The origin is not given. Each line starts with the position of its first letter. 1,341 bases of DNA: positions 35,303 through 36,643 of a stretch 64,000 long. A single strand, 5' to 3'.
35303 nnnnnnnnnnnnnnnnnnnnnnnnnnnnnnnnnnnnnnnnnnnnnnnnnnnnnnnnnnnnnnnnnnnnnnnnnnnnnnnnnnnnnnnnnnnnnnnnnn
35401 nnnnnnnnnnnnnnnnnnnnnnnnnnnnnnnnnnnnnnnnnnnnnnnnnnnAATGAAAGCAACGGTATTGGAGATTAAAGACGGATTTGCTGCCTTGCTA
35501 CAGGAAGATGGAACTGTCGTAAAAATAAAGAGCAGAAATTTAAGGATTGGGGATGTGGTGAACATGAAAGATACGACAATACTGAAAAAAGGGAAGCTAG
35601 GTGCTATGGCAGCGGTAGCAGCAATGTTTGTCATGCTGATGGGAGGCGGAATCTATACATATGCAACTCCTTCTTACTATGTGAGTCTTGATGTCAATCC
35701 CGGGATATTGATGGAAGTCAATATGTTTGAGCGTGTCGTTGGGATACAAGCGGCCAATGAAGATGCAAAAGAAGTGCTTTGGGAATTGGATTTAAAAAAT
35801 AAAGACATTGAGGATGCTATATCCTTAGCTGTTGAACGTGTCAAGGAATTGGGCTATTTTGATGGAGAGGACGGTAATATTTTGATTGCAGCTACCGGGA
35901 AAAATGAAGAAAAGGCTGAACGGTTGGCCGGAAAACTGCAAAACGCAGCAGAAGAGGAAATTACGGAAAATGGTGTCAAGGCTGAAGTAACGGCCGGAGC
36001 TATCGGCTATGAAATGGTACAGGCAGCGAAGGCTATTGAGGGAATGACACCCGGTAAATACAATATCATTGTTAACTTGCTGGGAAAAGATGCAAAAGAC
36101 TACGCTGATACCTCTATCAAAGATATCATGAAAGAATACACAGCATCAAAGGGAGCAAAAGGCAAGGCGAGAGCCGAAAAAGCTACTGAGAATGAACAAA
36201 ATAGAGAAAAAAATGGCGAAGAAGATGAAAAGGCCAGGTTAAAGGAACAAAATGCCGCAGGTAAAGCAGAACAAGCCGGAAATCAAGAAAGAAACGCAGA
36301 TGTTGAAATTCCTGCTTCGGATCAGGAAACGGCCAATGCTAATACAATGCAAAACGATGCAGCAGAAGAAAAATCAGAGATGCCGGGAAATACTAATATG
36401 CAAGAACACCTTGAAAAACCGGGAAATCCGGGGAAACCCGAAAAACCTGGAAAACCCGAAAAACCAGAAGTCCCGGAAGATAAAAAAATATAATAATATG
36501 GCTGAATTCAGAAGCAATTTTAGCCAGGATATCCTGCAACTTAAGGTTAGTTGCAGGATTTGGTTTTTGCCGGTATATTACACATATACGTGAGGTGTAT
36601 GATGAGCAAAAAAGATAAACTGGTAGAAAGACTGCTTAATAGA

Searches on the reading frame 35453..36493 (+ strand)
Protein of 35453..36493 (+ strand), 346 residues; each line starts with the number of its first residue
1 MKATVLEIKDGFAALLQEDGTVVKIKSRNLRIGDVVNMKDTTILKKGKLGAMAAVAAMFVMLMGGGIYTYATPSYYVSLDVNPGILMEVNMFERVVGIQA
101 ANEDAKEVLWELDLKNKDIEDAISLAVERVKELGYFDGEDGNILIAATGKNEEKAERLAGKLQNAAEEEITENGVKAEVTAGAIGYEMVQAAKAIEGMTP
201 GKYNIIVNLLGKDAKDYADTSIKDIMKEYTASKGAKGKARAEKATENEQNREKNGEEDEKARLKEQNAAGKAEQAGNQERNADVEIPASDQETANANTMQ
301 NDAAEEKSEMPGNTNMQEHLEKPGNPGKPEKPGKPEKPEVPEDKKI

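Call 86: search_protein_families(library=pfam, proteins=[window:35453-36493:+], max_evalue=0.01)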
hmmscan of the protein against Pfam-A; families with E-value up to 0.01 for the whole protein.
window:35453-36493:+ (346 aa): 2 families
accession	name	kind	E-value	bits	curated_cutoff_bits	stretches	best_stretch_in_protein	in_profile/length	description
PF23750.1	RsgI_M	-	4e-28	99.1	25.3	1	75-206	2-131/133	Anti-sigma factor RsgI-like central domain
PF12791.13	RsgI_N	-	0.00046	20.4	25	1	2-36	3-37/40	Anti-sigma factor N-terminus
